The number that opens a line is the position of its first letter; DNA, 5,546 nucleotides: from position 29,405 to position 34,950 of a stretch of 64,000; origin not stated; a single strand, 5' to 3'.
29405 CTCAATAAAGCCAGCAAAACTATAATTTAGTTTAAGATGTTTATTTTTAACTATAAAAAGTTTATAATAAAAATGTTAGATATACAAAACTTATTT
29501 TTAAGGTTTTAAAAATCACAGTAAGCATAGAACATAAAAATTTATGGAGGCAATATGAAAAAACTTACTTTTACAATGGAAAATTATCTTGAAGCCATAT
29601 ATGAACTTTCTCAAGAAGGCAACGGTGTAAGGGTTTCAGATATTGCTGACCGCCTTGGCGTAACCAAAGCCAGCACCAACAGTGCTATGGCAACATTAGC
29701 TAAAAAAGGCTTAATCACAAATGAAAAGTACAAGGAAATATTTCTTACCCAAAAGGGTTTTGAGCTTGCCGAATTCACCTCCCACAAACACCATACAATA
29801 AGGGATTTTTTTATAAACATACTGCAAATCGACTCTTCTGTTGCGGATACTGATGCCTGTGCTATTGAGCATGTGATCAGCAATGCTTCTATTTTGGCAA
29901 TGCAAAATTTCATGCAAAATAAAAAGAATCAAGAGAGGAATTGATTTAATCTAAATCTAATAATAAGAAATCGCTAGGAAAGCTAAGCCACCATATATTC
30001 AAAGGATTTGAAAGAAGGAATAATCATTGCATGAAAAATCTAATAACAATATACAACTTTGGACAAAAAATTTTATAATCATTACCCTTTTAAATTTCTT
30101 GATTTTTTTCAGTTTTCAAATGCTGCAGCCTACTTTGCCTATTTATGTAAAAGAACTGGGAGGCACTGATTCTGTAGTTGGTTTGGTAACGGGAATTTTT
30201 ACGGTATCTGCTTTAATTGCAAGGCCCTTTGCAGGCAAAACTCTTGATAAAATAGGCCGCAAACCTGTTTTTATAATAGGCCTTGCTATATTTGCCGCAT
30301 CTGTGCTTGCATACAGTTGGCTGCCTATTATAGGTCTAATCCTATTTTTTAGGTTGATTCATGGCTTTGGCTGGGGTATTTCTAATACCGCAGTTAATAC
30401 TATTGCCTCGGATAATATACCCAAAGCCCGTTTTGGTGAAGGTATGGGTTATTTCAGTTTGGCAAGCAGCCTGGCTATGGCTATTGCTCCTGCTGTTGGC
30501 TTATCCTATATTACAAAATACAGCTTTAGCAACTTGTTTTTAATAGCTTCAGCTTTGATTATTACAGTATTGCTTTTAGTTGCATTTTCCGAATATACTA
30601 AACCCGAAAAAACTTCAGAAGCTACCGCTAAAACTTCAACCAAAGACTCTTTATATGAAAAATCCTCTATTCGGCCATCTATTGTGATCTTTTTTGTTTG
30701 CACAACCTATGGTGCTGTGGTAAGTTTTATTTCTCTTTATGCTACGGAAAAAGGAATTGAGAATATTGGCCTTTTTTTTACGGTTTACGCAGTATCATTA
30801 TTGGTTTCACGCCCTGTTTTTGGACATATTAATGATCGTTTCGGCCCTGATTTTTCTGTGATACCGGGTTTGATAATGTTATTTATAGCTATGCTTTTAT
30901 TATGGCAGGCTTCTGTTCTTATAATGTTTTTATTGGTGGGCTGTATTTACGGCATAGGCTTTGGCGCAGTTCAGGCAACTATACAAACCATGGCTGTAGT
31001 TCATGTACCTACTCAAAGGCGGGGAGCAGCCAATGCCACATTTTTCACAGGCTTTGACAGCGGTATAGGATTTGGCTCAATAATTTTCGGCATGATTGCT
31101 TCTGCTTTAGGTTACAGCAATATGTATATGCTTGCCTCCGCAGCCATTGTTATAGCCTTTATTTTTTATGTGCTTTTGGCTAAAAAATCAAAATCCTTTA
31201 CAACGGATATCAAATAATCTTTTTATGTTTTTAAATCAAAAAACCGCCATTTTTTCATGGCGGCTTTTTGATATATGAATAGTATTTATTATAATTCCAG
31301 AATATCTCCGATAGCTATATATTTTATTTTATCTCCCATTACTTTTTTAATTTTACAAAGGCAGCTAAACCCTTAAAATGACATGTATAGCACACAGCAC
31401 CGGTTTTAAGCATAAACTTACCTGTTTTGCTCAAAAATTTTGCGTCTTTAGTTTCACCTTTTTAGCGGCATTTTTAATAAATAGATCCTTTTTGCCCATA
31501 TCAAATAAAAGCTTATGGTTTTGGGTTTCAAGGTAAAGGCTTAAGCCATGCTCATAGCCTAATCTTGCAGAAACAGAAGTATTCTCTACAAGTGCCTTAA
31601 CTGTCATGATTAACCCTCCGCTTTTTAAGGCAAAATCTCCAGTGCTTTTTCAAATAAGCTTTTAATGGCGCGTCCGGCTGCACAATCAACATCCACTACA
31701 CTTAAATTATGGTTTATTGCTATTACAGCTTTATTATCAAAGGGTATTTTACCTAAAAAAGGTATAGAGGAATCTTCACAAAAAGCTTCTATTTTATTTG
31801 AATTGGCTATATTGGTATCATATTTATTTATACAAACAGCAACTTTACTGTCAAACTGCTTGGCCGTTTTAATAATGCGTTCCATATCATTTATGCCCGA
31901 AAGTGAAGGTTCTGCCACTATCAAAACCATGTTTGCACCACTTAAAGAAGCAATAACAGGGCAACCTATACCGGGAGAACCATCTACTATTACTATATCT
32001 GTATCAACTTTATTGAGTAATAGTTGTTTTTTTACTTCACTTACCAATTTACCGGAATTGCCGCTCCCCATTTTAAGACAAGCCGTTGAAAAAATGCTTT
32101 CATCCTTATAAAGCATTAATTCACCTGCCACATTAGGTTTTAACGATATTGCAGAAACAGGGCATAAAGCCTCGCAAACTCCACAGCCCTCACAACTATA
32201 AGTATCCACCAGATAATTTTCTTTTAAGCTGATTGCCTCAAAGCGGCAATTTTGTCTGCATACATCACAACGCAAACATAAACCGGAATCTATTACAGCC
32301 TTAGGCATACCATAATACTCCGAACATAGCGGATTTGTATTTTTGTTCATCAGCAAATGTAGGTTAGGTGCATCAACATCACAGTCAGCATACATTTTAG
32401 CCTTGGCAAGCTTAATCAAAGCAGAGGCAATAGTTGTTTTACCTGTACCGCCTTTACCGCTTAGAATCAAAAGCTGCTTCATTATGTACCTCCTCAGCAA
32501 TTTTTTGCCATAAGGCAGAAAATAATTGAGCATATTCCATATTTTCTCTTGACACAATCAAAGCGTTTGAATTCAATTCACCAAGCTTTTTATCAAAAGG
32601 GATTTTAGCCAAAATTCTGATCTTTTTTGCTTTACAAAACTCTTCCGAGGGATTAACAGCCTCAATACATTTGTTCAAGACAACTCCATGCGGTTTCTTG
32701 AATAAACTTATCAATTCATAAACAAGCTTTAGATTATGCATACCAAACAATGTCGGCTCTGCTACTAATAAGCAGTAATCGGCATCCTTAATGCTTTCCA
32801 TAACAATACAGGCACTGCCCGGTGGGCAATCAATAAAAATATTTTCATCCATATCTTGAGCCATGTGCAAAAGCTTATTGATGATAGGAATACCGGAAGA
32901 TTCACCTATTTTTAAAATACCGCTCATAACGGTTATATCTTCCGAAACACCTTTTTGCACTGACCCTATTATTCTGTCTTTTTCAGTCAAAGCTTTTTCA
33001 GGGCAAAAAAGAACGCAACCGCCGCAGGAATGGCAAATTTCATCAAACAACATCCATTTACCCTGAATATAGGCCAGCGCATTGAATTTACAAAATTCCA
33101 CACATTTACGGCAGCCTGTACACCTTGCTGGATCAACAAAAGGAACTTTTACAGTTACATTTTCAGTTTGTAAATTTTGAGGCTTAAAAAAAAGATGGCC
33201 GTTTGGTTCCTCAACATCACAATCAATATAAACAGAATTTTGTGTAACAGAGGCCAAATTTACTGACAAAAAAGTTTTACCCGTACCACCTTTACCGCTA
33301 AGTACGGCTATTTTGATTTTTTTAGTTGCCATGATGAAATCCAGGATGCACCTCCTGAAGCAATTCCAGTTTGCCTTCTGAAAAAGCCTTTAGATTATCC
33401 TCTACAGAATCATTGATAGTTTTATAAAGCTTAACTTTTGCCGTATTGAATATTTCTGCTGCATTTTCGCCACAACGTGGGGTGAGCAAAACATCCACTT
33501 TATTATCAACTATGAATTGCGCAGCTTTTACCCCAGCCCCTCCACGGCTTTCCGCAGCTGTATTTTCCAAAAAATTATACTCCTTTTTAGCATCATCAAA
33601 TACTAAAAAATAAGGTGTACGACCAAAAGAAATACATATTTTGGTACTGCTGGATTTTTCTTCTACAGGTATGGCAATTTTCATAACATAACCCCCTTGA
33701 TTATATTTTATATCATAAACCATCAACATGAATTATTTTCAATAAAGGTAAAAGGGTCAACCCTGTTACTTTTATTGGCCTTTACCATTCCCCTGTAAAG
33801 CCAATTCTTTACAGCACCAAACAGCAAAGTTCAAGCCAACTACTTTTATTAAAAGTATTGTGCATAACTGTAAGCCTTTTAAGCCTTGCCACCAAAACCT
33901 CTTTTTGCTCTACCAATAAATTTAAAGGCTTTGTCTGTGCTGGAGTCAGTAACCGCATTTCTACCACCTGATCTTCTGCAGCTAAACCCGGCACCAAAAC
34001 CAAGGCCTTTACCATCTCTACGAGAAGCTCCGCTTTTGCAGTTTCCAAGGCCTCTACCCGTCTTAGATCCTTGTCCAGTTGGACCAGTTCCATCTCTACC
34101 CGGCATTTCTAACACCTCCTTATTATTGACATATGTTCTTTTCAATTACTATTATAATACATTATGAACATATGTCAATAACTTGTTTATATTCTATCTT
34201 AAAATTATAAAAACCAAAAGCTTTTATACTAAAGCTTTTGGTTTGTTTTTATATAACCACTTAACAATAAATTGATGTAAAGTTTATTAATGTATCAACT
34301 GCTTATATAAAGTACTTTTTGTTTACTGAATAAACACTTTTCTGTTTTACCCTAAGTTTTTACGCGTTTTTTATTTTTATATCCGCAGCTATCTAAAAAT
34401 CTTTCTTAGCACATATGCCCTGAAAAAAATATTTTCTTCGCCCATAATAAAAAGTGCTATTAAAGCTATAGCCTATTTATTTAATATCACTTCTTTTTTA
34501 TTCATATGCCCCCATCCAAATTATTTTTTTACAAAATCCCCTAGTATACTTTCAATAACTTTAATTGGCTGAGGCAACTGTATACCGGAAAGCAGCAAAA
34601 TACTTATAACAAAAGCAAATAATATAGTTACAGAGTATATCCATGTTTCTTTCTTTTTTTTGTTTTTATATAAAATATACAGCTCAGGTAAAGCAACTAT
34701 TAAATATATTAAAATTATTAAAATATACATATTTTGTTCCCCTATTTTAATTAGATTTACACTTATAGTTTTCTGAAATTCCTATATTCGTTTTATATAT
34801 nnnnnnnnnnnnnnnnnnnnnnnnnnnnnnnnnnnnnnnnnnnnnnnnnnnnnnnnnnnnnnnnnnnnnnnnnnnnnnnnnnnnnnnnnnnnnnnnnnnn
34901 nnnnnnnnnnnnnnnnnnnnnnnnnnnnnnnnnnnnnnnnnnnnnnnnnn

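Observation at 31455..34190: DUF5320 / NifX-like / twin MinD-ferredoxin ATPase cluster with a decayed MBL-fold partner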

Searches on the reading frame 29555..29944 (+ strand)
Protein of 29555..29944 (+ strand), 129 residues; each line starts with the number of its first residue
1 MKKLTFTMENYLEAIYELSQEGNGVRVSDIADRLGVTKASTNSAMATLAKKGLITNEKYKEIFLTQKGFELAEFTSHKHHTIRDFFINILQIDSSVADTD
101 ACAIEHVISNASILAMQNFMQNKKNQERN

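Call 3: search_protein_families(library=pfam, proteins=[window:29555-29944:+], max_evalue=0.01)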
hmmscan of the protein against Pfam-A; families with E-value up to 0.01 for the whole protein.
window:29555-29944:+ (129 aa): 12 families
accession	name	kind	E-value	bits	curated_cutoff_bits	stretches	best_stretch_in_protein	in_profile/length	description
PF01325.25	Fe_dep_repress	-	2.8e-13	50.3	26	1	3-60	1-58/60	Iron dependent repressor, N-terminal DNA binding domain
PF02742.21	Fe_dep_repr_C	-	2.1e-12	47.3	27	1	65-124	1-60/70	Iron dependent repressor, metal binding and dimerisation domain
PF12802.13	MarR_2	-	1.7e-07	31.7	27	1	13-55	9-51/61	MarR family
PF01047.28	MarR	-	4.4e-06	26.9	24.6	1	14-57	8-50/59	MarR family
PF09339.16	HTH_IclR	-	1.4e-05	25.2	22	1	18-55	12-49/52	IclR helix-turn-helix domain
PF13545.12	HTH_Crp_2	-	4.2e-05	23.9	27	1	27-64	25-61/70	Crp-like helix-turn-helix domain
PF14394.12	DUF4423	-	6.8e-05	23.2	30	1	6-70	17-82/165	Domain of unknown function (DUF4423)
PF13412.12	HTH_24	-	0.00054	19.9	21.9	1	21-55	14-48/48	Winged helix-turn-helix DNA-binding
PF02082.26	Rrf2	-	0.00075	20.1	30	1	12-56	9-55/132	Iron-dependent Transcriptional regulator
PF13463.12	HTH_27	-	0.0011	19.6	22.2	1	14-61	8-61/68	Winged helix DNA-binding domain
PF01978.25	TrmB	-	0.0023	18.2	25.6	1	25-60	23-58/68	Sugar-specific transcriptional regulator TrmB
PF20008.5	DUF6429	-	0.0036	17.4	31.6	1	43-79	30-68/71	Domain of unknown function (DUF6429)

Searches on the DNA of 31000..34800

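Call 32: search_rna_families(source=window, start=31000, end=34800, threshold=evalue, max_evalue=1)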
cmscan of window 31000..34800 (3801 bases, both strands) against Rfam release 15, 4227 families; matches with E-value up to 1: 4.
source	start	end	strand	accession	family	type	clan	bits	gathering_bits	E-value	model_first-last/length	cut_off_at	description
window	31240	31300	-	RF02844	RefA9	Gene; antisense;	-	30.3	49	0.075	1-64/64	no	Enterococcus sRNA A9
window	34126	34178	-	RF00575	SNORD70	Gene; snRNA; snoRNA; CD-box;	-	25.8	50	0.89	1-89/89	no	Small nucleolar RNA SNORD70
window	31235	31330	-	RF00125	IS128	Gene; sRNA;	-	21.7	80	0.24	122-198/209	no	IS128 RNA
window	31175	31278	+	RF00125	IS128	Gene; sRNA;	-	20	80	0.63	92-204/209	no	IS128 RNA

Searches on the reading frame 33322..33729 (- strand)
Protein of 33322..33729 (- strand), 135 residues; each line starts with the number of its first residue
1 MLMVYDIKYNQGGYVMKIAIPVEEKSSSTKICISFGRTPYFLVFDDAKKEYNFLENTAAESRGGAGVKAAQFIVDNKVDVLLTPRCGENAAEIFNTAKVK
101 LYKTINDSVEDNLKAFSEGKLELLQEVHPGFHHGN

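Call 3: search_protein_families(library=pfam, proteins=[window:33322-33729:-], max_evalue=0.01)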
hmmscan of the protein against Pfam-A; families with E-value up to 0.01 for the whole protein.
window:33322-33729:- (135 aa): 1 family
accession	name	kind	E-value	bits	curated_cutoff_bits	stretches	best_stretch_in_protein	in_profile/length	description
PF02579.22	Nitro_FeMo-Co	-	2.6e-20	72.9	26.3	1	30-117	4-93/94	Dinitrogenase iron-molybdenum cofactor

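Call 8: search_protein_families(library=ncbifam, proteins=[window:33322-33684:-], max_evalue=0.01)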
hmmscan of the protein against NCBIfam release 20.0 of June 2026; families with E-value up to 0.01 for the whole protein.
window:33322-33684:- (120 aa): 1 family
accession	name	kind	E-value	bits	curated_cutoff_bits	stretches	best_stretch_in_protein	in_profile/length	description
NF041136.1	MrpORP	equivalog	2.7e-05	23.6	450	1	1-105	265-364/365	iron-sulfur cluster carrier protein MrpORP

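Call 12: search_solved_structures(query=window:33322-33684:-, max_evalue=0.01, show_alignments=2)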
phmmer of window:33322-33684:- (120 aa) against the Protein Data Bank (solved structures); distinct sequences matched with E-value up to 0.01: 6.
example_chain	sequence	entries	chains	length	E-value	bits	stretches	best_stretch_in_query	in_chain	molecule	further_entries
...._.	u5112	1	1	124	2.6e-19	72.8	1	1-111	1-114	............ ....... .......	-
1rdu_A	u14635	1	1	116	3.1e-15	59.7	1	2-109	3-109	conserved hypothetical protein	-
2yx6_A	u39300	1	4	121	2.6e-07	34.1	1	1-108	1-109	Hypothetical protein PH0822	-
1t3v_A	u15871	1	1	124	4.7e-06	30.1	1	2-118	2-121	conserved hypothetical protein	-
1o13_A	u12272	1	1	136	6.4e-06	29.7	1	2-118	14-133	probable NifB protein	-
2wfb_A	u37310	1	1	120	7.8e-06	29.4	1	3-106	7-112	PUTATIVE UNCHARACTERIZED PROTEIN ORP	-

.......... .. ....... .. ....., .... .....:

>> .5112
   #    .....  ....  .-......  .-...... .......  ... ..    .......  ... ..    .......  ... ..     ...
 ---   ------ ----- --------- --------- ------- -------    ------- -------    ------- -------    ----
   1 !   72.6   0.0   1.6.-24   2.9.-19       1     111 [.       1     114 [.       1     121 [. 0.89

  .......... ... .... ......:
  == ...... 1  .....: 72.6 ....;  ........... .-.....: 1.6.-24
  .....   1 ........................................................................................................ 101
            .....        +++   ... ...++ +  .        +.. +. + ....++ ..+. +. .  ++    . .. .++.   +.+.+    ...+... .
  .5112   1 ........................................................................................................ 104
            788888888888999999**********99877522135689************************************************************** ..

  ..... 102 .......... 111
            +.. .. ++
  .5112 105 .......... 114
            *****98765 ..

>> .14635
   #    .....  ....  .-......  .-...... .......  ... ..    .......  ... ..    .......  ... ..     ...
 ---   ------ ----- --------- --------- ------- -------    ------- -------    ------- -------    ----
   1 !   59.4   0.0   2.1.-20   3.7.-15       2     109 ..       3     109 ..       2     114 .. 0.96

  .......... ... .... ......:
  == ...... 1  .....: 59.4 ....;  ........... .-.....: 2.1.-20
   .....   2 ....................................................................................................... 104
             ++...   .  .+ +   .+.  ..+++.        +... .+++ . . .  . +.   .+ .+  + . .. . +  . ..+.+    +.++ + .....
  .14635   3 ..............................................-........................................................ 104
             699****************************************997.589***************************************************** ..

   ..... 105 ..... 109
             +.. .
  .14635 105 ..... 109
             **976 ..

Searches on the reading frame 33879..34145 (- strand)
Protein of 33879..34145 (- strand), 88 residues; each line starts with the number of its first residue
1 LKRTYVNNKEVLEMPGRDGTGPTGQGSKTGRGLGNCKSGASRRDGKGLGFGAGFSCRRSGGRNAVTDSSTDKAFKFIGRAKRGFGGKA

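Call 3: search_protein_families(library=pfam, proteins=[window:33879-34145:-], max_evalue=0.01)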
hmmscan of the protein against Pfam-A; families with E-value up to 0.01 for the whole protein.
window:33879-34145:- (88 aa): 1 family
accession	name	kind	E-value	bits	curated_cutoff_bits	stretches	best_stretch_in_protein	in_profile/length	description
PF17253.7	DUF5320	-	2e-10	42.2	27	1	14-67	1-57/99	Family of unknown function (DUF5320)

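Call 8: search_protein_families(library=ncbifam, proteins=[window:33879-34106:-], max_evalue=0.01)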
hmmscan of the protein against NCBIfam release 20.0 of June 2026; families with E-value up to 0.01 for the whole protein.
window:33879-34106:- (75 aa): 0 families

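Call 65: search_protein_families(library=pfam, proteins=[window:33882-34106:-], max_evalue=0.1)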
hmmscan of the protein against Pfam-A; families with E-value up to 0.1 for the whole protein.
seq(75 aa): 1 family
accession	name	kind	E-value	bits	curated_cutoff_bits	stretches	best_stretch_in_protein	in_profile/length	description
PF17253.7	DUF5320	-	1.3e-10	42.8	27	1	1-54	1-57/99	Family of unknown function (DUF5320)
